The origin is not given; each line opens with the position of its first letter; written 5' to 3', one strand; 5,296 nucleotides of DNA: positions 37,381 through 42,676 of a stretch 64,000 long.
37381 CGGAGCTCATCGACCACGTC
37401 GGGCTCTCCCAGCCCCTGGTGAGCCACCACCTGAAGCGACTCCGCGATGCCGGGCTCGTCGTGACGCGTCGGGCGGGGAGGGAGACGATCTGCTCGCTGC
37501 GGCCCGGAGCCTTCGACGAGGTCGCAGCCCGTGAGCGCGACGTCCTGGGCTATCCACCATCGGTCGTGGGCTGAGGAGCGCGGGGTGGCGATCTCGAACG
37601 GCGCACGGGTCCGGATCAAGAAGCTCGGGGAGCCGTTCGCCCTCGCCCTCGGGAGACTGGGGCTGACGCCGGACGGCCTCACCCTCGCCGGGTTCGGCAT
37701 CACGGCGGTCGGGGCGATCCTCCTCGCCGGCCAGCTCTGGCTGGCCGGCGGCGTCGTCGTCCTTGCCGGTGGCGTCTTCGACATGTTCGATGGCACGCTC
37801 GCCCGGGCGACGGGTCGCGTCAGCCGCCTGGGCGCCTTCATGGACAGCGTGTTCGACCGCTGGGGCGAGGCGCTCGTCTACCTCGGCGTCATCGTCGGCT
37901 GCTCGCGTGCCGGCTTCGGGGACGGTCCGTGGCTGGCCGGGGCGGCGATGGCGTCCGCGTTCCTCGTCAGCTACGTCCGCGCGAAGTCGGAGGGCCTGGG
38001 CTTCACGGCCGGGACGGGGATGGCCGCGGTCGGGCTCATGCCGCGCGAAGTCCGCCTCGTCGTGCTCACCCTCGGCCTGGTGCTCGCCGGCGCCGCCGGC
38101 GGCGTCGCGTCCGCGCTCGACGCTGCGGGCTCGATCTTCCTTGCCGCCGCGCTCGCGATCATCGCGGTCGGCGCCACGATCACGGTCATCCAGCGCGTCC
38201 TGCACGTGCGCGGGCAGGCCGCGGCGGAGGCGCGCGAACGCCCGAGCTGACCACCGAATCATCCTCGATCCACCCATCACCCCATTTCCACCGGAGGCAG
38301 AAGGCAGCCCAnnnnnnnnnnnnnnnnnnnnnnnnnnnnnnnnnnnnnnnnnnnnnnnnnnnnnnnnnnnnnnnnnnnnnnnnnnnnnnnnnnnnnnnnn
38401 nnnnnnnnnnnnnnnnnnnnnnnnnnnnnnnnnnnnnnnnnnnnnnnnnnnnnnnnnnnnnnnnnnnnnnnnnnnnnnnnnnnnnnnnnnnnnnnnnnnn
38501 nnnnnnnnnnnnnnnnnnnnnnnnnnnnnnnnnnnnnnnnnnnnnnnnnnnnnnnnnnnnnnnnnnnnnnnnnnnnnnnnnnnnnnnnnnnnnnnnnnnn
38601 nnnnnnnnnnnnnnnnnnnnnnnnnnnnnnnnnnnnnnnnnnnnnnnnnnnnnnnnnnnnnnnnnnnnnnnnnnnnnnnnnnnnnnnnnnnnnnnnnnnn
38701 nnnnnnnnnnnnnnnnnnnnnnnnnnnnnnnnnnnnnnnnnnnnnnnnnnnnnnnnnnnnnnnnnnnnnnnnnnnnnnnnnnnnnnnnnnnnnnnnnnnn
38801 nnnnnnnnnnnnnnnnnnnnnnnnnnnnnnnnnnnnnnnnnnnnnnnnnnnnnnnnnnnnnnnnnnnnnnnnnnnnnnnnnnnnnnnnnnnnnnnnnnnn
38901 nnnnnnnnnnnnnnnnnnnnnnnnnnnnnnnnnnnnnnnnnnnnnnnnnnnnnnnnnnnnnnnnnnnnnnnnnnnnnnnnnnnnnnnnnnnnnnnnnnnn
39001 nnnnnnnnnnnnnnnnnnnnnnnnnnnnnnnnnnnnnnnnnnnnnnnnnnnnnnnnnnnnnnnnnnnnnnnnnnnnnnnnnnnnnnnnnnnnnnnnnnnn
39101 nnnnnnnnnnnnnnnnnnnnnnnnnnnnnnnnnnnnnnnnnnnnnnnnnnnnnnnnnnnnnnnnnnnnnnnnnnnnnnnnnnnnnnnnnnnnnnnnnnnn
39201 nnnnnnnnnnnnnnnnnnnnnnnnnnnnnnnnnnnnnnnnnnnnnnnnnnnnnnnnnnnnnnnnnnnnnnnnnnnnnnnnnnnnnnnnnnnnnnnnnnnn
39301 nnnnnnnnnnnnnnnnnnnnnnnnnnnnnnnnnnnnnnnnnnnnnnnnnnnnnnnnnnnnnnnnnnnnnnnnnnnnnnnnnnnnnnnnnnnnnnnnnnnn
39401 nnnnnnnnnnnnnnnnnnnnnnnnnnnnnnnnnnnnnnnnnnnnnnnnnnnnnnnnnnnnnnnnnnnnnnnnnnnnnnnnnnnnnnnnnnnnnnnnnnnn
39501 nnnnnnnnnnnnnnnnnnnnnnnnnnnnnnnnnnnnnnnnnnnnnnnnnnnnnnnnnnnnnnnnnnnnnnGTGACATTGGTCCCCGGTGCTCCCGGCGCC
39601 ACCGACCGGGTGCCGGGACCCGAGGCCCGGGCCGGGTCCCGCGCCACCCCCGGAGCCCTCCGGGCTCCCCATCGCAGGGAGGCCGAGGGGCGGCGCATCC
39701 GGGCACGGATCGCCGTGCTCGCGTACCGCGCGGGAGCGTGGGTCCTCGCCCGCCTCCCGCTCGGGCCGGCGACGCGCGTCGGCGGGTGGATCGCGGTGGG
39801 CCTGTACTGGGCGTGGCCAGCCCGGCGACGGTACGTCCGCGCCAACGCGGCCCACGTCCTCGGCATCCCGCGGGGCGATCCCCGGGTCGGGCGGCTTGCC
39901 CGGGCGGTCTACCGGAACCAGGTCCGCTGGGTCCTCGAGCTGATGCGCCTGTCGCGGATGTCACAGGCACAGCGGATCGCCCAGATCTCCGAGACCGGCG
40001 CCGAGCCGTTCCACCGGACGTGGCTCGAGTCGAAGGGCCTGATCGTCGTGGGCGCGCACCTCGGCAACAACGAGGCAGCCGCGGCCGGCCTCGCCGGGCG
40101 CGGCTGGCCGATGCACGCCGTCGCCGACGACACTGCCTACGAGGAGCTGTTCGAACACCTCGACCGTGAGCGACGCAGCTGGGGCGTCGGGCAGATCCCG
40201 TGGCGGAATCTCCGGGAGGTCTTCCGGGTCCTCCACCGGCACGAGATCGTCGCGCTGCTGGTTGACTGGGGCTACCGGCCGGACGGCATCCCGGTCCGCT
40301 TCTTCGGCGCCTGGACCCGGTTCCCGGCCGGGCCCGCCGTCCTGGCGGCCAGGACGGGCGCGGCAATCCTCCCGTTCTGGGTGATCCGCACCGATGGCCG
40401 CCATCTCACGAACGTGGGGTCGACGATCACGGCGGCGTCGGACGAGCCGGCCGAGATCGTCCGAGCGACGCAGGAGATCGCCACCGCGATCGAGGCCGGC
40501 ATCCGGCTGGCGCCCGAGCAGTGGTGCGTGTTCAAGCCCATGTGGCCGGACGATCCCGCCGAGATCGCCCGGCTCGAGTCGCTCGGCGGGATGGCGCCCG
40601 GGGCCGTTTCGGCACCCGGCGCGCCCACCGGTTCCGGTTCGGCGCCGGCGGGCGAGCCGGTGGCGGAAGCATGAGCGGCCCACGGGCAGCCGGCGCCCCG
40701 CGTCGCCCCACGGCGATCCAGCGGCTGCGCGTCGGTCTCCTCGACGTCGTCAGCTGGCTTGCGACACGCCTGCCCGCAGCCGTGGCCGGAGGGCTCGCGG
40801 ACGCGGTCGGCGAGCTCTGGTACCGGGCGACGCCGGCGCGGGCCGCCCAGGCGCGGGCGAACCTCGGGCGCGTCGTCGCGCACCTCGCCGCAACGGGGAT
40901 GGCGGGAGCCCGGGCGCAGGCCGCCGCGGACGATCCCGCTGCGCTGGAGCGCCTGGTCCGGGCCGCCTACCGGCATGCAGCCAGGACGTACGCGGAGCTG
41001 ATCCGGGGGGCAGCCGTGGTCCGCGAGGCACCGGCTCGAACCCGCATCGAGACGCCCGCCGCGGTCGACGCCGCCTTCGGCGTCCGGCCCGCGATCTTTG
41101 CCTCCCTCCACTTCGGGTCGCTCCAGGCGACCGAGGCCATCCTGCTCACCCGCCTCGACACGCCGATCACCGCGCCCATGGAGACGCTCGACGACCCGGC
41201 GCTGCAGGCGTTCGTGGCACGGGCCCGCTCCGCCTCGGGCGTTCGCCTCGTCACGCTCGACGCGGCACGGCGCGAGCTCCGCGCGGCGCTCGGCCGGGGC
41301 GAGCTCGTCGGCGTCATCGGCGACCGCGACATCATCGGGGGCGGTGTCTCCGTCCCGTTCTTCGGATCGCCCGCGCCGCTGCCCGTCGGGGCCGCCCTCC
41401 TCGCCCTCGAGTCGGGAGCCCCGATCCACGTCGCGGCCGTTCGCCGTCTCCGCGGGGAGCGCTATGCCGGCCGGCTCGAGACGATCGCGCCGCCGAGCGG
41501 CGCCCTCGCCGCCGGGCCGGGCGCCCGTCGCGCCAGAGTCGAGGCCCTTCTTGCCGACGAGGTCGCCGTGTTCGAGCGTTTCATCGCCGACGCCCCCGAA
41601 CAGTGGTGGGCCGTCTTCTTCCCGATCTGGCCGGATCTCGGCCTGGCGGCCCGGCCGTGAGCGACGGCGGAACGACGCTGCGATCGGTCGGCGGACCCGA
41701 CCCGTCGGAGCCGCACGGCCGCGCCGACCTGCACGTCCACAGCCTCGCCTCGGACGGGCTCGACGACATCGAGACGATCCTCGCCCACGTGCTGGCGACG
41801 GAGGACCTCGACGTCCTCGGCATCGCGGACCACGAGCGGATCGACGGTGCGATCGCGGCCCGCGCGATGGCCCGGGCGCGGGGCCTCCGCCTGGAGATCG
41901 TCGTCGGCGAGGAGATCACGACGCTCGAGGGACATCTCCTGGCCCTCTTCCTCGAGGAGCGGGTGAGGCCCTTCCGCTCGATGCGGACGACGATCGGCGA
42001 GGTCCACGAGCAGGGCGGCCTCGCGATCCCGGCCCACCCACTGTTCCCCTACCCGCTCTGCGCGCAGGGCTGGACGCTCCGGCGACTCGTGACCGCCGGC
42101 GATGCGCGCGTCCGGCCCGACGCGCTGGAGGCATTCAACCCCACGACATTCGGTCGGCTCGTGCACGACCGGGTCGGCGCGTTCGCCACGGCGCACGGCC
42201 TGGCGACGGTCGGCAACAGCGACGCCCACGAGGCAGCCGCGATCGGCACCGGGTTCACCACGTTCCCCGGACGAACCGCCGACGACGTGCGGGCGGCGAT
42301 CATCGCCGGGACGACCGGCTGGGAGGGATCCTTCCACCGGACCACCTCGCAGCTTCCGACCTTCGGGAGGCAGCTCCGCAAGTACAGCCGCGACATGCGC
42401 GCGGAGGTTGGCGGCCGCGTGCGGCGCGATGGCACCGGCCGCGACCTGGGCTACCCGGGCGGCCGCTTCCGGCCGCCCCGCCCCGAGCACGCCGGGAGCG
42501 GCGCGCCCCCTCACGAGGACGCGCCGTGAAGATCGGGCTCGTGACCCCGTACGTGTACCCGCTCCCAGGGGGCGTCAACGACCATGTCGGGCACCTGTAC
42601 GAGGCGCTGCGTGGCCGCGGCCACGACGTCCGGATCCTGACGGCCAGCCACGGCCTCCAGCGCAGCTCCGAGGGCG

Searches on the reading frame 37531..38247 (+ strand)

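Call 11: search_protein_families(library=pfam, proteins=[window:37531-38247:+], max_evalue=0.001)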
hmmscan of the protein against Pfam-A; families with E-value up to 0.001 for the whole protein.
window:37531-38247:+ (239 aa): 1 family
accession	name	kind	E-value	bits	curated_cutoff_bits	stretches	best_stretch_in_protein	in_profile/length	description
PF01066.26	CDP-OH_P_transf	-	2.7e-12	47.8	22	1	46-199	3-138/152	CDP-alcohol phosphatidyltransferase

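Call 71: search_protein_families(library=ncbifam, proteins=[window:37531-38247:+], max_evalue=0.00001)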
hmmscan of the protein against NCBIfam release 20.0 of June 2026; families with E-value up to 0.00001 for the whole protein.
window:37531-38247:+ (239 aa): 4 families
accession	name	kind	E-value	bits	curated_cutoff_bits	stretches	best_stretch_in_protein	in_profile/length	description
NF040950.1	archin_ph_syn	equivalog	3.5e-36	124.9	180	1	26-228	5-189/191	archaetidylinositol phosphate synthase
NF045883.1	PIPSynth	equivalog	6e-33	114.2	170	1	25-230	3-196/197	phosphatidylinositol phosphate synthase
NF052561.1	PIPSynBT1523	equivalog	2.2e-25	89.7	350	1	28-231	8-225/232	hypothetical protein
NF041135.1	IPPtranDIPPsyn_Thcocales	equivalog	6.8e-10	38.5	580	1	45-152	250-355/419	bifunctional L-myo-inositol-1-phosphate cytidylyltransferase/CDP-L-myo-inositol myo-inositolphosphotransferase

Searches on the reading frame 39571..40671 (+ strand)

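Call 11: search_protein_families(library=pfam, proteins=[window:39571-40671:+], max_evalue=0.001)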
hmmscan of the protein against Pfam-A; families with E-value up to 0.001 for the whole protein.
window:39571-40671:+ (367 aa): 1 family
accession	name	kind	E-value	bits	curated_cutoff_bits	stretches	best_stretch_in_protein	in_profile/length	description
PF03279.18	Lip_A_acyltrans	-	2.3e-27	96.4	22.3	1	48-325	15-293/295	Bacterial lipid A biosynthesis acyltransferase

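Call 71: search_protein_families(library=ncbifam, proteins=[window:39571-40671:+], max_evalue=0.00001)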
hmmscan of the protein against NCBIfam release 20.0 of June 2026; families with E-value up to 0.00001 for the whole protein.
window:39571-40671:+ (367 aa): 8 families
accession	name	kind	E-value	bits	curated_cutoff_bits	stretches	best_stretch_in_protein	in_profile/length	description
NF005919.0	PRK07920.1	equivalog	4e-38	131.2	209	1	42-331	5-299/311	phosphatidylinositol mannoside acyltransferase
NF006270.0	PRK08419.1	equivalog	2e-22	79.8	248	1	89-325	47-288/298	lipid A biosynthesis lauroyl acyltransferase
NF006487.0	PRK08905.1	equivalog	3.5e-15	55.8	281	1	56-318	7-266/290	lysophospholipid acyltransferase family protein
NF005120.0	PRK06553.1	equivalog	2.3e-10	40.3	273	1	132-325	109-306/308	lipid A biosynthesis lauroyl acyltransferase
NF006438.0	PRK08734.1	equivalog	5.3e-10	38.8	363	1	49-312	8-268/305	lauroyl acyltransferase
TIGR02207.1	lipid_A_htrB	subfamily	8.9e-08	31.8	297.8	1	134-319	98-285/303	LpxL/LpxP family Kdo(2)-lipid IV(A) lauroyl/palmitoleoyl acyltransferase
NF005399.0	PRK06946.1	subfamily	1.7e-07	30.7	343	1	55-270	13-228/294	lipid A biosynthesis lauroyl acyltransferase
NF005340.0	PRK06860.1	subfamily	2.7e-06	26.8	398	1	133-319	103-291/309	lipid A biosynthesis lauroyl acyltransferase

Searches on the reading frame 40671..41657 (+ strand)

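Call 11: search_protein_families(library=pfam, proteins=[window:40671-41657:+], max_evalue=0.001)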
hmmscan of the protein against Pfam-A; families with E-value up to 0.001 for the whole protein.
window:40671-41657:+ (329 aa): 1 family
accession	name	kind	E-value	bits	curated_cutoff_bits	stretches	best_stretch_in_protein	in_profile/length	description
PF03279.18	Lip_A_acyltrans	-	1.2e-19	71.1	22.3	1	28-313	23-287/295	Bacterial lipid A biosynthesis acyltransferase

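Call 71: search_protein_families(library=ncbifam, proteins=[window:40671-41657:+], max_evalue=0.00001)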
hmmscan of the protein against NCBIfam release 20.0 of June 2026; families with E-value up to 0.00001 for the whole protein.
window:40671-41657:+ (329 aa): 6 families
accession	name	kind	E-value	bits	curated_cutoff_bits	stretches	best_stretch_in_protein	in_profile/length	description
NF005919.0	PRK07920.1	equivalog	4.5e-23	81.8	209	1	28-320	18-293/311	phosphatidylinositol mannoside acyltransferase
NF006487.0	PRK08905.1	equivalog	1e-11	44.4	281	1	25-312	4-266/290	lysophospholipid acyltransferase family protein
NF005399.0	PRK06946.1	subfamily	6.8e-11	41.9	343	1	19-237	9-209/294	lipid A biosynthesis lauroyl acyltransferase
NF006270.0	PRK08419.1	equivalog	1.6e-09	37.5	248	1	92-257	64-231/298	lipid A biosynthesis lauroyl acyltransferase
NF004569.0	PRK05906.1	equivalog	4.3e-08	32.4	439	1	204-313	203-306/454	lipid A biosynthesis lauroyl acyltransferase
NF005120.0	PRK06553.1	equivalog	5e-08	32.6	273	1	85-312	72-299/308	lipid A biosynthesis lauroyl acyltransferase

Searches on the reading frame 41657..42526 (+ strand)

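Call 11: search_protein_families(library=pfam, proteins=[window:41657-42526:+], max_evalue=0.001)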
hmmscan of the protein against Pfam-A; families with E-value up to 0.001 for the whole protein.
window:41657-42526:+ (290 aa): 2 families
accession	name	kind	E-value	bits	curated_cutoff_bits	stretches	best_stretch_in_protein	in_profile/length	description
PF13263.12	PHP_C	-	1.3e-11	44.3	21.3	1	171-220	5-56/56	PHP-associated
PF02811.25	PHP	-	0.00029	21.7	26.4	1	24-90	1-66/164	PHP domain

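Call 71: search_protein_families(library=ncbifam, proteins=[window:41657-42526:+], max_evalue=0.00001)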
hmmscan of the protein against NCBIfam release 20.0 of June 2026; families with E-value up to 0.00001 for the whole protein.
window:41657-42526:+ (290 aa): 4 families
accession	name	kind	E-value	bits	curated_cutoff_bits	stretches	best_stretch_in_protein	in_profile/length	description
NF038032.1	CehA_McbA_metalo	domain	7.7e-18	65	80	1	22-201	4-191/315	CehA/McbA family metallohydrolase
NF047791.1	RNaseRnm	equivalog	1.1e-11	44.5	375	1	23-90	3-69/275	RNase RNM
NF041577.1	nside_bi_sphtase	equivalog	1e-07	31.4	400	1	23-88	4-66/276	3',5'-nucleoside bisphosphate phosphatase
NF045780.1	TrlF_fam_ATP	equivalog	2.7e-06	26.4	350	1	22-101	7-99/944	TrlF family AAA-like ATPase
